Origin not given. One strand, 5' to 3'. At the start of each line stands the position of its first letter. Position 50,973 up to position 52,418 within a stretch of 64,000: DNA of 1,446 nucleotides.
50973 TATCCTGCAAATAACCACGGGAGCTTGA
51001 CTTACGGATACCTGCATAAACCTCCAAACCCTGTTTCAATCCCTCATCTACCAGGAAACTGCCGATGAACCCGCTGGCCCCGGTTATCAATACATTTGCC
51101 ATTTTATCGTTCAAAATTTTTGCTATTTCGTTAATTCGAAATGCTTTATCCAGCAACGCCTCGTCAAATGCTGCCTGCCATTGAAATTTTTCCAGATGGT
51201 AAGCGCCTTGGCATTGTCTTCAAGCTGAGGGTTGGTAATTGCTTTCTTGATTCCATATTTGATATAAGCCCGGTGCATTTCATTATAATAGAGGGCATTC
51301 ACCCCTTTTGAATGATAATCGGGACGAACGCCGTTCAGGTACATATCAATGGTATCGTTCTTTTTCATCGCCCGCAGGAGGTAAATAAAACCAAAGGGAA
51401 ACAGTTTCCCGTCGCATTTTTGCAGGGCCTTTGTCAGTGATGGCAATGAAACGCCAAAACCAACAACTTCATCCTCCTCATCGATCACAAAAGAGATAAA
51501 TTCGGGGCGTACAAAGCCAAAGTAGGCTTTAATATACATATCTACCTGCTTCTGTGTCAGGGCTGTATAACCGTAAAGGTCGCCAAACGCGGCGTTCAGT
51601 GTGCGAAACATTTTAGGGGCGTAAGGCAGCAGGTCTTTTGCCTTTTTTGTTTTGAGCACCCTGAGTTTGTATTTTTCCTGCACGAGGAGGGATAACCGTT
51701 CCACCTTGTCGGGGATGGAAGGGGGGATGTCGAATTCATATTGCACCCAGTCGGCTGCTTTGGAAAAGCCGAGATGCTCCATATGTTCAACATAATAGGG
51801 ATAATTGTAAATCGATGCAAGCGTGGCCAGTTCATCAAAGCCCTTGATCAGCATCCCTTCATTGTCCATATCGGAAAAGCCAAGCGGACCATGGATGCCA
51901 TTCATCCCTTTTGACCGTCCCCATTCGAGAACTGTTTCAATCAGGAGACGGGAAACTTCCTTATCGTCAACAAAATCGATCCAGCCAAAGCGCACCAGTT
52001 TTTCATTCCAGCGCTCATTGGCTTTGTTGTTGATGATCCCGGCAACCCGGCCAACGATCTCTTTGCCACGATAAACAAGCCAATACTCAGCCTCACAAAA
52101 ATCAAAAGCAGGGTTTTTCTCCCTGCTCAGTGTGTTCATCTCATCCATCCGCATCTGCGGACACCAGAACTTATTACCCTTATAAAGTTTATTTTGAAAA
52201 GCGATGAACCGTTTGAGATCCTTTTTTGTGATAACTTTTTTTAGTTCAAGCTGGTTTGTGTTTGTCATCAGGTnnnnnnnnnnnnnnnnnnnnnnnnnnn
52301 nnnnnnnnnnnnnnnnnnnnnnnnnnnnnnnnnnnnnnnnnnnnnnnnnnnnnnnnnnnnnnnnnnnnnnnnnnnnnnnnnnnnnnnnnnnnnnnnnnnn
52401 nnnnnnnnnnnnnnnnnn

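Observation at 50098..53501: Compact Spt-like / GNAT-like / SDR operon: a three-gene ceramide-type (or sulfonolipid-type) lipid pathway next to iorAB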

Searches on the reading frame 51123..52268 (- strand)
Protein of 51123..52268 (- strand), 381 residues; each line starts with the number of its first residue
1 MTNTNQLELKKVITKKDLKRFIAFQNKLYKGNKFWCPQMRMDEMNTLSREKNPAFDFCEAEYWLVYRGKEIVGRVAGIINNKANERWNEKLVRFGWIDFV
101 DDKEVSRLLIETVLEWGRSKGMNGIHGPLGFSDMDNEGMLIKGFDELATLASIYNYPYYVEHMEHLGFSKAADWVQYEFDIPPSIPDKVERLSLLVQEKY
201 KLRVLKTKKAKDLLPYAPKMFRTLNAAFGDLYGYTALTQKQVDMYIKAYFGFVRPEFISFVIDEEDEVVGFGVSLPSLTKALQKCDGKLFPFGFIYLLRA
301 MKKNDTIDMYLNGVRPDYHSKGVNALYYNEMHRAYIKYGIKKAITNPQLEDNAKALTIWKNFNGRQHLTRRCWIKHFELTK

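Call 3: search_protein_families(library=pfam, proteins=[window:51123-52268:-], max_evalue=0.01)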
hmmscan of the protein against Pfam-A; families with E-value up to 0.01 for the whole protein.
window:51123-52268:- (381 aa): 1 family
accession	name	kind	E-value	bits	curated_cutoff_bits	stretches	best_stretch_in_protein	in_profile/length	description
PF00583.31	Acetyltransf_1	-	7.9e-05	23.3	20.7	0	54-123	24-94/116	Acetyltransferase (GNAT) family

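Call 4: search_protein_families(library=ncbifam, proteins=[window:51123-52268:-], max_evalue=0.01)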
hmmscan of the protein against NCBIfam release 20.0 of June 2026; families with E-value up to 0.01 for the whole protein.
window:51123-52268:- (381 aa): 1 family
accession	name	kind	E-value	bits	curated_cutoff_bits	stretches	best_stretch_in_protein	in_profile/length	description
TIGR00422.1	valS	equivalog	0.0075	14.3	612.1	0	15-101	567-648/863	valine--tRNA ligase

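Call 13: find_homologous_proteins(query=window:51123-52268:-, max_evalue=0.001)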
Query window:51123-52268:- (381 aa): 7736 proteins with E <= 0.001 among 8000 candidates; the best 120 are listed.
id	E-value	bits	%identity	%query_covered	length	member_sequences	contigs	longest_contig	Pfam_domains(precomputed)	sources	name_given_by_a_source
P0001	1.3e-262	889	100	100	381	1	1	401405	-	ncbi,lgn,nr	ncbi:MAG: hypothetical protein NT040_14650 [Bacteroidetes bacterium]|nr:hypothetical protein [Bacter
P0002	4.8e-242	821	91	99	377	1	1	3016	-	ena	-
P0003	5.1e-242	821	90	99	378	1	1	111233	-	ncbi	ncbi:MAG: N-acetyltransferase [Bacteroidales bacterium]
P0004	1.5e-240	816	90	99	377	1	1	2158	-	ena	-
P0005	2.5e-239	812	90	99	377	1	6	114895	-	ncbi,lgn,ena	-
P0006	3.2e-238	809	90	99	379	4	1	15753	-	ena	-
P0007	1.1e-237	807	89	99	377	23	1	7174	-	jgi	jgi:hypothetical protein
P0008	1.6e-236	803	88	99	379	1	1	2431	-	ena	-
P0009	1.7e-236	803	88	99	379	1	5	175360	-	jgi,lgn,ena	jgi:hypothetical protein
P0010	2.1e-236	803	90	99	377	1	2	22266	-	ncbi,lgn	-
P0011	2.4e-236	802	89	99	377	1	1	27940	-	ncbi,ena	-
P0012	2.5e-236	802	88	99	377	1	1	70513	-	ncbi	-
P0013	3.2e-236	802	88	99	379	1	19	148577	-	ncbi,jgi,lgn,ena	jgi:hypothetical protein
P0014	3.3e-236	802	88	99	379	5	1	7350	-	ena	-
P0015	4.4e-236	801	88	99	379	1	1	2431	-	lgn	-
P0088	4.2e-211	719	80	97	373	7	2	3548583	-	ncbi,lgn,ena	-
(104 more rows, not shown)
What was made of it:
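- Annotators call them 'hypothetical protein' or 'N-acetyltransferase' (call 13).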

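Call 19: search_solved_structures(query=window:51123-52268:-, max_evalue=1)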
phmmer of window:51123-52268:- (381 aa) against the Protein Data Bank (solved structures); distinct sequences matched with E-value up to 1: 5.
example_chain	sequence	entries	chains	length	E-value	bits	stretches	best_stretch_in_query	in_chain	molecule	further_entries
8x9x_I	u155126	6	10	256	0.21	14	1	267-318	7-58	Tri2A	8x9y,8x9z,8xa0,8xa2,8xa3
8x9x_N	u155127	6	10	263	0.22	14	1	267-318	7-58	Tri2B | Tri2A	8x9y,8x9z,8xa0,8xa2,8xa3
8x9w_F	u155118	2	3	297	0.26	13.8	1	267-318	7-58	Tri2A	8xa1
6lgl_j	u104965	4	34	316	0.28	13.6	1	267-318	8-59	Triplex capsid protein 2 | ORF41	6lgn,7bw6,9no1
8x9w_O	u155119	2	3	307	0.29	13.6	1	267-318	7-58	Tri2B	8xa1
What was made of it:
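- Tried and rejected: PDB sequence search of the 381-aa protein found nothing (call 19).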

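Call 21: find_encoding_contigs(protein=P0088, flank=8000, max_places=3)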
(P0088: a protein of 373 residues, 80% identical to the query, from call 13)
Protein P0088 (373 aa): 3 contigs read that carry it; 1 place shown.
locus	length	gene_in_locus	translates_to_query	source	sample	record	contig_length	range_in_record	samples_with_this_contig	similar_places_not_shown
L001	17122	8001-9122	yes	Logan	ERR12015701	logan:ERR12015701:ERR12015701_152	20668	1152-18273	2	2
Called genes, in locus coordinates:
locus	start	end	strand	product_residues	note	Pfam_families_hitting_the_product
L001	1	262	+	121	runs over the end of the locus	PF14129:DUF4296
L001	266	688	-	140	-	-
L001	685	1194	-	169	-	-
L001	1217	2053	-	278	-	PF01791:DeoC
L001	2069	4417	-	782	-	PF13620:CarboxypepD_reg, PF13715:CarbopepD_reg_2, PF07715:Plug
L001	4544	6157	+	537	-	PF01855:POR_N, PF02776:TPP_enzyme_N (faint), PF02775:TPP_enzyme_C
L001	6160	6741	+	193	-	PF01558:POR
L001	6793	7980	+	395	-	PF00155:Aminotran_1_2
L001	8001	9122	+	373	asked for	-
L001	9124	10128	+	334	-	PF00106:adh_short, PF01073:3Beta_HSD, PF01370:Epimerase, PF04321:RmlD_sub_bind, PF05368:NmrA (faint), PF13460:NAD_binding_10, PF16363:GDP_Man_Dehyd, PF07993:NAD_binding_4 (weak)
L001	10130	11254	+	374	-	PF00583:Acetyltransf_1 (faint)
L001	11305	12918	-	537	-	PF12771:SusD-like_2, PF12741:SusD-like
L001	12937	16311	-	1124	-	PF13620:CarboxypepD_reg, PF13715:CarbopepD_reg_2, PF07715:Plug, PF00593:TonB_dep_Rec_b-barrel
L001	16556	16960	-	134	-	-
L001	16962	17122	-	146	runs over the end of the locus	-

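Call 24: search_protein_representatives(protein=window:51123-52268:-)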
Query: 381 residues. Proteins with E-value up to 0.001 (for the whole library): 5412; up to 1e-10: 2929; up to 1e-30: 713. The best 150 are listed.
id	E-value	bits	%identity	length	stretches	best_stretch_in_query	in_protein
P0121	4.2e-124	431.2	49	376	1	7-378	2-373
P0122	1.4e-119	416.3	49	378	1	5-375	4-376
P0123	6.8e-115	400.9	47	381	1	7-377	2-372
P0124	8.4e-115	400.5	45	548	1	9-376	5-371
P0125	1.1e-114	400.1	46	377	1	9-378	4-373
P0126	1.6e-113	396.4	45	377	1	6-378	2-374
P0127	7.2e-112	390.9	47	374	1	7-376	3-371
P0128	1.6e-111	389.7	45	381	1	7-377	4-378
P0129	6.3e-111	387.8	48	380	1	7-376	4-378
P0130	4.4e-109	381.7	44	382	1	7-377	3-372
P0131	5.4e-108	378.1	44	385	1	3-376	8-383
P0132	5.5e-107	374.8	43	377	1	9-376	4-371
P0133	9.0e-107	374.1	45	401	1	5-375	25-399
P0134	1.8e-106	373.2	45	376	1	7-375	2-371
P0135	2.7e-105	369.3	41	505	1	6-376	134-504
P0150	2.7e-95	336.3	45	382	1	9-357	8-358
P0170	5.7e-90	318.8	40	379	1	11-370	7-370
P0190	1.5e-84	301.0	37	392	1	14-377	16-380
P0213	1.3e-79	284.7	34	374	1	13-373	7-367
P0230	8.0e-76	272.2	36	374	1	13-374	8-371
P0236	1.5e-74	268.1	26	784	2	6-353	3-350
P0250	1.1e-70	255.3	35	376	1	7-373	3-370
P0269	4.9e-66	240.0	30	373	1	8-358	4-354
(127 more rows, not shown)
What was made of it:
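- The bCerS/YghO family is large: 5412 clusters at E <= 1e-3 (call 24).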

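Call 26: list_cluster_members(proteins=[P0121, P0130, P0150, P0170, P0190, P0213, P0230, P0250, P0269, P0236])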
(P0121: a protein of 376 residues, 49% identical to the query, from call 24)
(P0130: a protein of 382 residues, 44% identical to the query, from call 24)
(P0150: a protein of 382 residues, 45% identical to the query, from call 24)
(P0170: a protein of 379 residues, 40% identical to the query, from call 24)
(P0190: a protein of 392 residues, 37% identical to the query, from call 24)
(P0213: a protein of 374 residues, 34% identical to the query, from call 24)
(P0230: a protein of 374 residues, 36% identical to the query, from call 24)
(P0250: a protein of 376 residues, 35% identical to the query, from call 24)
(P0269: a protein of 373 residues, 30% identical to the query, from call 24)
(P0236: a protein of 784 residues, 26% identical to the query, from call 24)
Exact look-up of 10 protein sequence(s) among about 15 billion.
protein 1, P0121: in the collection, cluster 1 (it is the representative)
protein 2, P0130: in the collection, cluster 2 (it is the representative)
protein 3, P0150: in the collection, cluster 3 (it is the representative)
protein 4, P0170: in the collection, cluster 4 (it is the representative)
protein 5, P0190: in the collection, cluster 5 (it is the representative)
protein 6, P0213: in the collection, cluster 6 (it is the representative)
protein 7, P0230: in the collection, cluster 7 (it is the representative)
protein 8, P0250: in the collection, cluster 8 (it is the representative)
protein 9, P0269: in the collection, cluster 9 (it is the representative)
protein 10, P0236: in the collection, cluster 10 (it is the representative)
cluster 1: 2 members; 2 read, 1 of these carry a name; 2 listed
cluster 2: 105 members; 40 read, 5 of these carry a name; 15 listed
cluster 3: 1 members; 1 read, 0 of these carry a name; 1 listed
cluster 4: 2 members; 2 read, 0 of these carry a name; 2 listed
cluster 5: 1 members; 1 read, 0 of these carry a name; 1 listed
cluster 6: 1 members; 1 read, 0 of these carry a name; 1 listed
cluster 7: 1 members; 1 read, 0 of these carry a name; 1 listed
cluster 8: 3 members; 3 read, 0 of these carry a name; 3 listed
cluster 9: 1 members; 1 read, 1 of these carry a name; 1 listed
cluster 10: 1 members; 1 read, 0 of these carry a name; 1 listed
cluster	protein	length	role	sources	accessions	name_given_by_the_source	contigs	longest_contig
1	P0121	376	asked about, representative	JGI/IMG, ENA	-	GNAT superfamily N-acetyltransferase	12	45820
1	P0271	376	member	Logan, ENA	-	-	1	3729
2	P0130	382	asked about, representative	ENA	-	-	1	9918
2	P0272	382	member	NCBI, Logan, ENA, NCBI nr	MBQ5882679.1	MAG: hypothetical protein IIW70_07635 [Bacteroidales bacterium] | hypothetical protein [Bacteroidales bacterium]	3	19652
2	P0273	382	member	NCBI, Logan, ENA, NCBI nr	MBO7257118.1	MAG: hypothetical protein J6V04_07320 [Bacteroidales bacterium] | hypothetical protein [Bacteroidales bacterium]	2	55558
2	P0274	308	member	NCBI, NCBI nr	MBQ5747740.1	MAG: N-acetyltransferase, partial [Bacteroidales bacterium] | N-acetyltransferase [Bacteroidales bacterium]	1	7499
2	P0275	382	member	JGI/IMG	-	hypothetical protein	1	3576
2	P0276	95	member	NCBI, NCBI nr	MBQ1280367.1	MAG: hypothetical protein IIY14_04500, partial [Bacteroidales bacterium] | hypothetical protein [Bacteroidales bacterium]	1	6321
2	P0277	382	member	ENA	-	-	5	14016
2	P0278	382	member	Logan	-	-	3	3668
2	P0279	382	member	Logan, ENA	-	-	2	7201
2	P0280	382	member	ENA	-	-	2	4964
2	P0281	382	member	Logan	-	-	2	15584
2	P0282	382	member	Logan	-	-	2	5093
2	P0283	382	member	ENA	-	-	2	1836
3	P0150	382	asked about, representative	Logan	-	-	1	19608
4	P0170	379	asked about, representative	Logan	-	-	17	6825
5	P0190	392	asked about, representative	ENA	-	-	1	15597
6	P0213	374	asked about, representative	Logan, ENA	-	-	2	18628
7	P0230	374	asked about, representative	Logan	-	-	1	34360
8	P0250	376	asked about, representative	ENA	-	-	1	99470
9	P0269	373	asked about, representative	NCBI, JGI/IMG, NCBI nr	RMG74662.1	MAG: hypothetical protein D6722_02180 [Bacteroidetes bacterium] | MAG: hypothetical protein D6722_02180 [Bacteroidota bacterium]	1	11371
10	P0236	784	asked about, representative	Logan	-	-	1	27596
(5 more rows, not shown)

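Call 31: find_related_loci(query=A2, collection=genome_contigs, flank=7000)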
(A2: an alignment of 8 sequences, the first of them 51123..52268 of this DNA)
Query A2 (381 aa) in genome_contigs; peptide patterns used: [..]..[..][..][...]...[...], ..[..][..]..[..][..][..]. (x = any residue, [..] = any of these).
600 stretches matched a pattern (row limit reached: there are more); 597 encode a relative of the query (tblastn E <= 1e-3); the best 80 are kept; 80 distinct loci.
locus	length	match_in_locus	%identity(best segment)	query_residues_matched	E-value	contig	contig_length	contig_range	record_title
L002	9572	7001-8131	90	1-377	0e+0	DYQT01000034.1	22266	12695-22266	MAG TPA_asm: Draconibacterium orientale isolate SulCav_GS10_10_7_44_10 SulCav_GS10_10_2714_length_22266_cov_4_953672, wh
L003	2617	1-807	89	109-377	2e-179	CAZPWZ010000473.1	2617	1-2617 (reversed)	MAG TPA_asm: uncultured Draconibacterium sp. isolate SRP302447_co3_194 genome assembly, contig: NODE_134404_length_2617_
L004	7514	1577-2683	58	6-374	5e-155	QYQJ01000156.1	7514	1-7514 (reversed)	MAG: Bacteroidetes bacterium isolate PowLak16_MAG5 c_000000052611, whole genome shotgun sequence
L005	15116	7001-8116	56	7-378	8e-152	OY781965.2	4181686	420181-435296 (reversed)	MAG: Bacteroidales bacterium isolate 351424ce-103a-4fdb-9a77-f202f7f12de1 genome assembly, chromosome: 1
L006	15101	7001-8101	53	9-375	2e-141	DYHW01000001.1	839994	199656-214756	MAG TPA_asm: Melioribacter sp. isolate DR5_37_169 Afr_mines_DR5_1_length_839994_cov_72_864507, whole genome shotgun sequ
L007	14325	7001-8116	54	7-377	4e-140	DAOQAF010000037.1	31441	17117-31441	MAG TPA_asm: Bacteroidales bacterium isolate AMR_MDS_1269 NODE_1371_length_31441_cov_11.471771, whole genome shotgun seq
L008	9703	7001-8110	53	6-375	3e-140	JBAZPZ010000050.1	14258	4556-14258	MAG: Candidatus Neomarinimicrobiota bacterium isolate SO_2017_SWC_41 scaffold_3644_c1_LP-4_2017, whole genome shotgun se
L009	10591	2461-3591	53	2-377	3e-139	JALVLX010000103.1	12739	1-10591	MAG: Flavobacteriales bacterium isolate A1_metabat2_scaf2bin.360 A1_NODE_2284_length_12739_cov_5.476927, whole genome sh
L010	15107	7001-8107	50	7-375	1e-138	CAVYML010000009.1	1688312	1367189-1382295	MAG: Ignavibacteriota bacterium isolate MFD01231.bin.1.4 genome assembly, contig: contig_6831, whole genome shotgun sequ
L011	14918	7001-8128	51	2-377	5e-139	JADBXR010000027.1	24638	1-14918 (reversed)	MAG: Chitinophagaceae bacterium isolate M55BS1SP2A09MG M55BS1_27, whole genome shotgun sequence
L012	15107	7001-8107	53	9-377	8e-139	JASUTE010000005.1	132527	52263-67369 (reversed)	MAG: Candidatus Cloacimonadota bacterium isolate DJKA99_ANT-F21_bin.36 scaffold_19, whole genome shotgun sequence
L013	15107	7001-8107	53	7-375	9e-139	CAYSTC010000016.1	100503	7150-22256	MAG TPA_asm: uncultured Paludibacter sp. isolate binchicken_co158_96 genome assembly, contig: NODE_172_length_100503_cov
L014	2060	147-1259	53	9-379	3e-148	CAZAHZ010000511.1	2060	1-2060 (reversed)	MAG TPA_asm: uncultured Candidatus Cloacimonadota bacterium isolate SRP178699_co2_176 genome assembly, contig: NODE_8829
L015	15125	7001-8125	54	2-375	4e-138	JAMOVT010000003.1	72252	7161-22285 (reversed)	MAG: Flavobacteriales bacterium isolate PIR-30_metabat2_scaf2bin.054 PIR-30_scaffold_100_c1, whole genome shotgun sequen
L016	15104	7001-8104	51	8-375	4e-138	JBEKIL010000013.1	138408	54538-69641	MAG: Bacteroidota bacterium isolate SPRUCE 29 SPRUCE_29_13, whole genome shotgun sequence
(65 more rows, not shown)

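Call 35: predict_structure(protein=window:51123-52268:-)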
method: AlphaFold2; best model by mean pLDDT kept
length: 381 residues; sequences in the alignment: 1
mean_pLDDT: 37.4   pTM: 0.28
mean pLDDT of the five models: 37.4, 35.7, 31.6, 30.9, 30.7
residues with pLDDT >= 90: 0; 70-90: 0; 50-70: 46; < 50: 335
segments of 3 or more residues with pLDDT < 50: 1-202, 208-210, 227-237, 273-381
pLDDT, mean of each block of 10 residues (from residue 1): 31 43 43 37 43 41 38 35 34 31 41 39 30 30 33 35 33 34 34 39 50 58 48 43 50 52 55 42 34 32 30 28 29 30 30 28 30 29 27
secondary structure, 60 per line:
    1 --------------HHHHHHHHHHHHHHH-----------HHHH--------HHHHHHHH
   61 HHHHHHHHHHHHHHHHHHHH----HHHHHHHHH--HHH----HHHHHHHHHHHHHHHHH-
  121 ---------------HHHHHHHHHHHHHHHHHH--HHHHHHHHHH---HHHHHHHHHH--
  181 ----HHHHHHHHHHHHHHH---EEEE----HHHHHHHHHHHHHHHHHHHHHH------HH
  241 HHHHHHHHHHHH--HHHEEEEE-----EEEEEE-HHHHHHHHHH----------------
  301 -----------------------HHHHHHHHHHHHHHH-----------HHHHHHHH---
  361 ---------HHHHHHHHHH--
elements in order: H15-29 H41-44 H53-80 H85-93 H103-119 H136-153 H156-165 H169-178 H185-199 E203-206 H211-232 H239-252 E258-262 E268-273 H275-284 H324-338 H350-357 H370-379
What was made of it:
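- Tried and rejected: A single-sequence AlphaFold run of the 381-aa protein was useless (pLDDT 37, call 35).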

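Call 40: predict_structure(alignment_id=A1)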
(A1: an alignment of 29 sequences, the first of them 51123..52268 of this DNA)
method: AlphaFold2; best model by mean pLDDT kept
length: 381 residues; sequences in the alignment: 29
mean_pLDDT: 93.6   pTM: 0.90
mean pLDDT of the five models: 93.6, 93.5, 93.1, 92.5, 92.4
residues with pLDDT >= 90: 332; 70-90: 42; 50-70: 3; < 50: 4
segments of 3 or more residues with pLDDT < 50: 1-3
pLDDT, mean of each block of 10 residues (from residue 1): 74 97 96 94 94 96 98 98 94 98 98 98 97 91 94 95 98 96 92 95 93 94 94 89 90 89 97 95 93 93 93 94 94 96 94 88 92 88 39
secondary structure, 60 per line:
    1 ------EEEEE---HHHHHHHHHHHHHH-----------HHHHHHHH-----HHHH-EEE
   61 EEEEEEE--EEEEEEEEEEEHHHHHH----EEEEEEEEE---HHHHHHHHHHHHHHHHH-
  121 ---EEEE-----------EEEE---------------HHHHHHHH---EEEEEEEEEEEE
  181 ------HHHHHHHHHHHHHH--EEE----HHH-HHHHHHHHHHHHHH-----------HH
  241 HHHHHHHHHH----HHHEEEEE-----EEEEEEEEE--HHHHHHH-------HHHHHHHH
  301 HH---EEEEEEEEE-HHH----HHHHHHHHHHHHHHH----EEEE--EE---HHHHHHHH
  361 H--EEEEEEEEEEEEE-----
elements in order: E7-11 H15-28 H40-47 H53-56 E58-67 E70-80 H81-86 E91-99 H103-119 E124-127 E139-142 H158-165 E169-180 H187-200 E203-205 H214-227 H239-250 E258-262 E268-276 H279-285 H293-302 E306-314 H323-337 E342-345 H353-361 E364-376
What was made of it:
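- Tried and rejected: The run with the 29-sequence alignment worked (call 40).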

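Call 43: fold_search(model_id=the predicted structure, library=pdb)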
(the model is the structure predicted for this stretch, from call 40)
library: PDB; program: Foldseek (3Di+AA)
matches with E <= 10: 811; with E <= 0.001: 146
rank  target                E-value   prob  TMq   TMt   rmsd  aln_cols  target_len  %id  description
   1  5kf1_A                7.0e-15  1.00  0.58  0.68   6.0       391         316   13  X-ray structure of a glucosamine N-Acetyltransferase from Clostridium acetobutylicum, apo form, pH 5 (released 2016-07-06)
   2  7q3a_A                1.1e-14  1.00  0.61  0.68   5.7       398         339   13  Crystal structure of MAB_4324 a tandem repeat GNAT from Mycobacterium abscessus (released 2022-05-04)
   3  5kf1_B                5.5e-14  1.00  0.59  0.71   5.8       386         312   13  X-ray structure of a glucosamine N-Acetyltransferase from Clostridium acetobutylicum, apo form, pH 5 (released 2016-07-06)
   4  5kf2                  6.6e-14  1.00  0.58  0.68   6.0       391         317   14  X-ray structure of a glucosamine N-Acetyltransferase from Clostridium acetobutylicum, apo form, pH 8 (released 2016-07-06)
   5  2wpw_B                6.6e-14  1.00  0.58  0.66   6.8       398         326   10  Tandem GNAT protein from the clavulanic acid biosynthesis pathway (without AcCoA) (released 2009-12-29)
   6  7q3a_B                7.9e-14  1.00  0.61  0.67   5.3       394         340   13  Crystal structure of MAB_4324 a tandem repeat GNAT from Mycobacterium abscessus (released 2022-05-04)
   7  5kga_A                1.1e-13  1.00  0.59  0.69   5.9       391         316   14  X-ray structure of a glucosamine N-Acetyltransferase from Clostridium acetobutylicum, mutant D287N, in complex with N- (released 2016-07-06)
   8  5kgh_A                1.2e-13  1.00  0.59  0.69   5.9       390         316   13  X-ray structure of a glucosamine N-Acetyltransferase from Clostridium acetobutylicum, mutant Y297F (released 2016-07-06)
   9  5kgh_B                4.1e-13  1.00  0.59  0.70   5.6       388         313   13  X-ray structure of a glucosamine N-Acetyltransferase from Clostridium acetobutylicum, mutant Y297F (released 2016-07-06)
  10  2wpw_C                5.2e-13  1.00  0.58  0.66   6.6       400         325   10  Tandem GNAT protein from the clavulanic acid biosynthesis pathway (without AcCoA) (released 2009-12-29)
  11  2wpw_A                8.0e-13  1.00  0.55  0.63   6.8       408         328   10  Tandem GNAT protein from the clavulanic acid biosynthesis pathway (without AcCoA) (released 2009-12-29)
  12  2wpx_A                8.0e-12  1.00  0.57  0.66   6.6       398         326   10  Tandem GNAT protein from the clavulanic acid biosynthesis pathway (with AcCoA) (released 2009-12-29)
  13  4zm6_A                8.5e-12  1.00  0.56  0.28   6.1       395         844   12  A unique GCN5-related glucosamine N-acetyltransferase region exist in the fungal multi-domain GH3 beta-N-acetylglucosa (released 2015-12-09)
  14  6wqb                  6.7e-11  1.00  0.42  0.52   7.7       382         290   10  Crystal structure of VipF from Legionella hackeliae in complex with acetyl-CoA (released 2021-11-10)
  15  3tt2                  8.1e-11  1.00  0.52  0.60   6.3       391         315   10  Crystal Structure of GCN5-related N-Acetyltransferase from Sphaerobacter thermophilus (released 2011-10-05)
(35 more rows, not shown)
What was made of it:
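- On bCerS (bacterial ceramide synthase, CC_1154 family): Foldseek finds tandem GNATs 5kf1, 7q3a, 2wpw and MshD at E 1e-10 to 1e-15 (calls 40, 43).
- Checked: The 381-aa protein is GNAT-like in both halves (tandem-GNAT fold, calls 40, 43).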
